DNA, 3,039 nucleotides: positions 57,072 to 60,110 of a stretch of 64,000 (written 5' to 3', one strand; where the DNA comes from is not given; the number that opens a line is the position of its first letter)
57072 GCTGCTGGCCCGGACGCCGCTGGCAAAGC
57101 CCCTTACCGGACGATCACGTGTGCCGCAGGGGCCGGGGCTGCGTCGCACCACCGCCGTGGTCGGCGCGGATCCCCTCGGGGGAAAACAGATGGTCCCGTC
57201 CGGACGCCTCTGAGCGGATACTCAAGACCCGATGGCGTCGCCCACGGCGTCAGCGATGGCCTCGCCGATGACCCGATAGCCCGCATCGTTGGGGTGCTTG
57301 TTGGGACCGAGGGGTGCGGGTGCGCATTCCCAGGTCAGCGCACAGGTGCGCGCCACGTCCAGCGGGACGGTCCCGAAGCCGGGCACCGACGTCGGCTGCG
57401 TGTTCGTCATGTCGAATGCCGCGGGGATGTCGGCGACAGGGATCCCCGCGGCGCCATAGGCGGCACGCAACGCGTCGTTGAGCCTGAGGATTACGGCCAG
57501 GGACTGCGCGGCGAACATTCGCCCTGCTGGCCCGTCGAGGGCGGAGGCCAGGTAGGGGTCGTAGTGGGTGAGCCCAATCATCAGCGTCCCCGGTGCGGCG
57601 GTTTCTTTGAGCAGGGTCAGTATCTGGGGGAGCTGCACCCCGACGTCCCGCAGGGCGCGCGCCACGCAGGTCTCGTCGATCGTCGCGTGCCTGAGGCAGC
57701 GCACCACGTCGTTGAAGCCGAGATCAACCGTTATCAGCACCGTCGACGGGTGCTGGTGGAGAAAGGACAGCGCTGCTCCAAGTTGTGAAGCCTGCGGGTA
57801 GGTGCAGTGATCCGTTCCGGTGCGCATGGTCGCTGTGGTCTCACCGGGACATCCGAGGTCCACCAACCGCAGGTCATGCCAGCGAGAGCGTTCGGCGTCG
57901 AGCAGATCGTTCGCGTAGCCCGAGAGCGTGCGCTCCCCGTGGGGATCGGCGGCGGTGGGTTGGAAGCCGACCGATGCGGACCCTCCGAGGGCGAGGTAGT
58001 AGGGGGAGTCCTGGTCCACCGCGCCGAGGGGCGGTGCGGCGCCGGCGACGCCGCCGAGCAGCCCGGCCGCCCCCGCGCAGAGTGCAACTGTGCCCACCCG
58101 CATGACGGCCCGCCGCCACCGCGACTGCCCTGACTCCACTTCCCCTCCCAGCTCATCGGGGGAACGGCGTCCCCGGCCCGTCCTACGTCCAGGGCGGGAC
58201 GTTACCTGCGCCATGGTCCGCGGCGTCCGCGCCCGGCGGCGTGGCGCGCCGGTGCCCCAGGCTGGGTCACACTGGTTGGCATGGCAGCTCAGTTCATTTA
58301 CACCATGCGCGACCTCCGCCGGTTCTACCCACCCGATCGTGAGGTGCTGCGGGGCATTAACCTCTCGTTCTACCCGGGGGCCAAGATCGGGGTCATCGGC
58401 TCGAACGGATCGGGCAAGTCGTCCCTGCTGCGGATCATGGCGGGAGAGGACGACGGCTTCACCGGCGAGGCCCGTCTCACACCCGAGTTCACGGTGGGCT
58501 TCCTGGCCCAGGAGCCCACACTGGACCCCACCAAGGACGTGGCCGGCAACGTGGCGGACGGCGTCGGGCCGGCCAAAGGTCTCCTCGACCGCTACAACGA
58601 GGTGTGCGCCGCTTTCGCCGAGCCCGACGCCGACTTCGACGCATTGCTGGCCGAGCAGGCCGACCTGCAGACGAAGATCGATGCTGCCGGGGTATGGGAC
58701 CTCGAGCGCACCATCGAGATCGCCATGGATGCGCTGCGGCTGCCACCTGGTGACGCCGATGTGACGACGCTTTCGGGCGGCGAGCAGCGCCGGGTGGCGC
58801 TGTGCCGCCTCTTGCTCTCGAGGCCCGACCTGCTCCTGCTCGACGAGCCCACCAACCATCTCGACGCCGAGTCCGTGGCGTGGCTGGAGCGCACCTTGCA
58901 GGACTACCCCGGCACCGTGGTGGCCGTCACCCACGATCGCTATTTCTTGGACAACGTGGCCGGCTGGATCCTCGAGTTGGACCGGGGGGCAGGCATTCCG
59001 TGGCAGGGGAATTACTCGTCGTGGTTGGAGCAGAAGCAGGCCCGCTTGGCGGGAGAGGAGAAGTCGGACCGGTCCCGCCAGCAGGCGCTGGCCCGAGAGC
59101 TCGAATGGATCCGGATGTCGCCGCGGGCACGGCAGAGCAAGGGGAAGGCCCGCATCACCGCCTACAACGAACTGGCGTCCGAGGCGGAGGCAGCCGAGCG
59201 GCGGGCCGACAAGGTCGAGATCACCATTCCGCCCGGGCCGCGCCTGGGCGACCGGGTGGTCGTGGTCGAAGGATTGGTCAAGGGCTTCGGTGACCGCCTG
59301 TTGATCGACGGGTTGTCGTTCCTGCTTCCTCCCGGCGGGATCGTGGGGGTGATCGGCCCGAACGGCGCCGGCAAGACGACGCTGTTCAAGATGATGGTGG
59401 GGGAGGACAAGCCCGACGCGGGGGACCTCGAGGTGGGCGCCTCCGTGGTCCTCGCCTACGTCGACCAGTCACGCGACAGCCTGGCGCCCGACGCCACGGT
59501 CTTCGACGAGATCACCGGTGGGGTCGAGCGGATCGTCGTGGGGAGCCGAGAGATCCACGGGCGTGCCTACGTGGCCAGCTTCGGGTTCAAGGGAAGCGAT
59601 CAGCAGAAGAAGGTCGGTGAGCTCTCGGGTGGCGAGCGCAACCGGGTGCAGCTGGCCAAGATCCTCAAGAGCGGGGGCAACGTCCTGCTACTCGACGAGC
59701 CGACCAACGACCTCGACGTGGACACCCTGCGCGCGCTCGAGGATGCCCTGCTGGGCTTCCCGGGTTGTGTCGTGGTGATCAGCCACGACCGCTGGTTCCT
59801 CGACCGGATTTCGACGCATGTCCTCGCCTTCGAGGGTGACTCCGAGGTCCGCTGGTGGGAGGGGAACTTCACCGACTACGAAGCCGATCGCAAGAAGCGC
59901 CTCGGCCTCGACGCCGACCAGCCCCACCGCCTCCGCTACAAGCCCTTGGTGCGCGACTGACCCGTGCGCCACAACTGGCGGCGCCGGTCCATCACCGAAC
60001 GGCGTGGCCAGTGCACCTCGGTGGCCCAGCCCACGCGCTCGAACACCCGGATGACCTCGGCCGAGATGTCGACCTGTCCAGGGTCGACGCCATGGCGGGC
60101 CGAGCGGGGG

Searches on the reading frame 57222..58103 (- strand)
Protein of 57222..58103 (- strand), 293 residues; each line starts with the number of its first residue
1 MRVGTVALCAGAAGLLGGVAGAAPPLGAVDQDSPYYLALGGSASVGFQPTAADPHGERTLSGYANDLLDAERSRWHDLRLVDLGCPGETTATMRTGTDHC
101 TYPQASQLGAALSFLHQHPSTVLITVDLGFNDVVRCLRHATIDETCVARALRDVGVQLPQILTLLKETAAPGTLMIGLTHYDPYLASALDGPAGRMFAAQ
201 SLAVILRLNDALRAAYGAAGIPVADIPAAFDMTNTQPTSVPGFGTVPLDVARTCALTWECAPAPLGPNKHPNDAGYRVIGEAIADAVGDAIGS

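Call 23: search_protein_families(library=pfam, proteins=[window:57222-58103:-], max_evalue=0.01)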
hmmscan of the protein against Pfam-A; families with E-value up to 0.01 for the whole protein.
window:57222-58103:- (293 aa): 2 families
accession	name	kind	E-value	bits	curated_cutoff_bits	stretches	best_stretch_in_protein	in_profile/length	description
PF13472.12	Lipase_GDSL_2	-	1.5e-12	48.8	32.9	1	38-278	1-178/178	GDSL-like Lipase/Acylhydrolase family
PF00657.28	Lipase_GDSL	-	1.1e-05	26.2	23.6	1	37-283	2-208/208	GDSL-like Lipase/Acylhydrolase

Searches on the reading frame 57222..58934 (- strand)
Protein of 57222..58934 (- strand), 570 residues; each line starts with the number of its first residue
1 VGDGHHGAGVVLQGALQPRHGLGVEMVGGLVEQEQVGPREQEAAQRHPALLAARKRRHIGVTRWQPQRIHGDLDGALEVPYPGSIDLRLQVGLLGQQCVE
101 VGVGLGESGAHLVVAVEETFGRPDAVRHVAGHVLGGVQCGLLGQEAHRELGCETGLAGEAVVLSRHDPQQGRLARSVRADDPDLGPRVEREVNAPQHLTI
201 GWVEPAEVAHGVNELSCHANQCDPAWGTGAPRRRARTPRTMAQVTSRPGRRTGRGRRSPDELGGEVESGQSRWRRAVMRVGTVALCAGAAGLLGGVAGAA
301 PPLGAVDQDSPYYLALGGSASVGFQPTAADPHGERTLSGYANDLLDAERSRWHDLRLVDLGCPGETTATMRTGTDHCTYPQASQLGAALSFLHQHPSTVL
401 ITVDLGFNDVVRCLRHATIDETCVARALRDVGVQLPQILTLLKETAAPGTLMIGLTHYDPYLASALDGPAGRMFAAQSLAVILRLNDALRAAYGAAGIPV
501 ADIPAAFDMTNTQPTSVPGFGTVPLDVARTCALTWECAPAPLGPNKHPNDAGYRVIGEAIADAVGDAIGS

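Call 3: search_protein_families(library=pfam, proteins=[window:57222-58934:-], max_evalue=0.01)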
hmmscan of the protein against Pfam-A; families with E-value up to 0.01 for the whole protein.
window:57222-58934:- (570 aa): 2 families
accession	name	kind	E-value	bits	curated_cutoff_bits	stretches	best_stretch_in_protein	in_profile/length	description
PF13472.12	Lipase_GDSL_2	-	5.1e-12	47.1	32.9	1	315-555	1-178/178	GDSL-like Lipase/Acylhydrolase family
PF00657.28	Lipase_GDSL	-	5.6e-05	23.8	23.6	1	314-560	2-208/208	GDSL-like Lipase/Acylhydrolase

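Call 5: search_protein_families(library=ncbifam, proteins=[window:57222-58934:-], max_evalue=0.001)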
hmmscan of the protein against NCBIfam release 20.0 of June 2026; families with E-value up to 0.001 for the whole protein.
window:57222-58934:- (570 aa): 0 families

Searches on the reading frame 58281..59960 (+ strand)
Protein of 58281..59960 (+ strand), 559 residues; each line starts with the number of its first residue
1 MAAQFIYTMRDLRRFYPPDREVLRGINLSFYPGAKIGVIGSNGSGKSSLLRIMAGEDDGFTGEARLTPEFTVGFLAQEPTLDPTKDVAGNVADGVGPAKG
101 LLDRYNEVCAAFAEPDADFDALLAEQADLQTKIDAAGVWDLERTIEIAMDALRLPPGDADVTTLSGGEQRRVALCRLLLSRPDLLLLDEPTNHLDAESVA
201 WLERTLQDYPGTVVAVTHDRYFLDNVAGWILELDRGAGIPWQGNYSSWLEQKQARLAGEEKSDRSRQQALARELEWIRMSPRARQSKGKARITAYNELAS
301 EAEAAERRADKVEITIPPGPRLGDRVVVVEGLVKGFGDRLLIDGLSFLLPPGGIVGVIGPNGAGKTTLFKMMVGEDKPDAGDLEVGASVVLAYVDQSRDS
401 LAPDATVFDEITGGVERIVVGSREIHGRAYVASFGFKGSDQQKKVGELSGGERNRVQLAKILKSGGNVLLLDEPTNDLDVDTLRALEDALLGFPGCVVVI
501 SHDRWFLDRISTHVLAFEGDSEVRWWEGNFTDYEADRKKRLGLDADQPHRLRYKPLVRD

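Call 3: search_protein_families(library=pfam, proteins=[window:58281-59960:+], max_evalue=0.01)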
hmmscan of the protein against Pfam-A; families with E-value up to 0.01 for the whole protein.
window:58281-59960:+ (559 aa): 12 families
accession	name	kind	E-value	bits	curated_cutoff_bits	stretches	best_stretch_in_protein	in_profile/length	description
PF00005.33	ABC_tran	-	1e-48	165.8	25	2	23-192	1-137/137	ABC transporter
PF13304.12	AAA_21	-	3.1e-16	60.8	27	1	164-224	238-304/304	AAA domain, putative AbiEii toxin, Type IV TA system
PF12848.13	ABC_tran_Xtn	-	4e-11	43.3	25.9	1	231-308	1-79/85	ABC transporter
PF02463.25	SMC_N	-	8.2e-07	29.1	40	0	37-50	28-41/220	RecF/RecN/SMC N terminal domain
PF13401.12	AAA_22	-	1.2e-05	26.1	27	0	353-473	6-92/130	AAA domain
PF13476.12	AAA_23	-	1.9e-05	25.8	27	0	351-370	18-37/201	AAA domain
PF13555.12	AAA_29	-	0.00013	22.1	27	0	37-50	26-39/61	P-loop containing region of AAA domain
PF01926.29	MMR_HSR1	-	0.00022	21.8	21.9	0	355-381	2-27/113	50S ribosome-binding GTPase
PF00350.29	Dynamin_N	-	0.00052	20.5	27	0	36-81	1-46/168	Dynamin family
PF13479.12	AAA_24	-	0.0017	18.7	27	0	356-387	6-34/195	AAA domain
PF13521.12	AAA_28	-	0.0063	17.2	27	0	35-56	1-22/164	AAA domain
PF00004.35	AAA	-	0.0071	17.2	21.2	0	357-377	3-23/131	ATPase family associated with various cellular activities (AAA)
